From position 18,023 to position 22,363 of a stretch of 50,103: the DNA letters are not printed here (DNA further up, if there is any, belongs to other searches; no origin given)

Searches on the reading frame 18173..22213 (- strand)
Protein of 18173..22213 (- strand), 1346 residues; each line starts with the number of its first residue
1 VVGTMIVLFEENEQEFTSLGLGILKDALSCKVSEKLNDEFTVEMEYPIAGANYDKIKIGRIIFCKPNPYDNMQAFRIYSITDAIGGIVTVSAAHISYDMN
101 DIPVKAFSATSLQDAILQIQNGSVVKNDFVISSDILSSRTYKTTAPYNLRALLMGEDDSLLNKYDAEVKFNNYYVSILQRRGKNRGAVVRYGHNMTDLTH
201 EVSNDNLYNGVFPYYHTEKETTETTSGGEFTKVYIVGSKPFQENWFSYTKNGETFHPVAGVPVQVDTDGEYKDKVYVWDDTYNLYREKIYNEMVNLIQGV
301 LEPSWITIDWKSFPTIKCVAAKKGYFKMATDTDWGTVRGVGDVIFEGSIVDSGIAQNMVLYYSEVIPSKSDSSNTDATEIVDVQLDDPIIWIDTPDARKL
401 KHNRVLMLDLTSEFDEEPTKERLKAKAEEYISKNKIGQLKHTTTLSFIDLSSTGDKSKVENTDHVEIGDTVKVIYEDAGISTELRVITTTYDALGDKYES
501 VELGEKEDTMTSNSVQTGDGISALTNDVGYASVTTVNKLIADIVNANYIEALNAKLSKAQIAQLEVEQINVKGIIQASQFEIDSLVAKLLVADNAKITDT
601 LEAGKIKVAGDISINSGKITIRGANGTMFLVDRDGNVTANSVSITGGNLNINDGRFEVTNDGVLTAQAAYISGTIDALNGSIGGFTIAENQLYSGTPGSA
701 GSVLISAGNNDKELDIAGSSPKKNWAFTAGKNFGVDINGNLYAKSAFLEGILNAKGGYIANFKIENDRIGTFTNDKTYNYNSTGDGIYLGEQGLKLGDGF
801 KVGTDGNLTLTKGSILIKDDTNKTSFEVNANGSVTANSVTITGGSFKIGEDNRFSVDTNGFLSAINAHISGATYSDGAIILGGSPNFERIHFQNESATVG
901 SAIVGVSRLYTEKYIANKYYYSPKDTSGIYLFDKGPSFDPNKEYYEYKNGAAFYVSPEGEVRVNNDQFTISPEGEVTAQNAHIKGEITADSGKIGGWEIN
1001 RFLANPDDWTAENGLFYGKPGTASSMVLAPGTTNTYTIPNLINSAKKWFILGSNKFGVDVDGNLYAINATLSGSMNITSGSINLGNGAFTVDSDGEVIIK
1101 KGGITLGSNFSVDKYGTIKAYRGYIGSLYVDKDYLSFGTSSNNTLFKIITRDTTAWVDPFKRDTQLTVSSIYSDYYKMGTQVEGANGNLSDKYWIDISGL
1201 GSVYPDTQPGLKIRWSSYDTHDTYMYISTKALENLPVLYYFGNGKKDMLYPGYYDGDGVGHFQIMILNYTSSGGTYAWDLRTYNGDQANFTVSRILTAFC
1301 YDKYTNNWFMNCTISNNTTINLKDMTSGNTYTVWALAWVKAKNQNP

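Call 54: search_protein_families(library=phrogs, proteins=[window:18173-22213:-], max_evalue=0.001)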
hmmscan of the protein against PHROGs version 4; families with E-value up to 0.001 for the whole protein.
window:18173-22213:- (1346 aa): 14 families
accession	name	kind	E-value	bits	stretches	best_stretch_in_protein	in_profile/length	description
phrog_1067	-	head and packaging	5.1e-59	201.6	2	2-225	4-228/991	minor head protein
phrog_7142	-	tail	3.8e-48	165.4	1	5-223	2-222/622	tail protein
phrog_5555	-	tail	1.2e-45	157.2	2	5-214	1-216/788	tail protein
phrog_1330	-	tail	1.9e-43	149.6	1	3-516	4-369/1361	tail protein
phrog_2270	-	unknown function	6.1e-43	148.6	2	7-224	2-217/637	-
phrog_13289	-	tail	1.3e-40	140.3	2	5-218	1-217/938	tail protein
phrog_12493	-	tail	2.1e-39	136.2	2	7-235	6-237/950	tail protein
phrog_33972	-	tail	2.1e-22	80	2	5-209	3-212/714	tail protein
phrog_2189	-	tail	7.3e-20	71.5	1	24-207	19-204/971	tail protein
phrog_12329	-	head and packaging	5.6e-12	45.5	1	12-227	6-224/833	virion structural protein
phrog_8687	-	other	1.7e-11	44.1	1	391-506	133-246/599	tail protein with peptidase activity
phrog_7043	-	tail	3.2e-10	40.2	1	418-666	267-506/1077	tail protein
phrog_19846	-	unknown function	4.3e-06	25.6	0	699-778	1095-1160/1272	-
phrog_9413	-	tail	8.5e-06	26.1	0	652-695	60-103/238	tail protein and host specificity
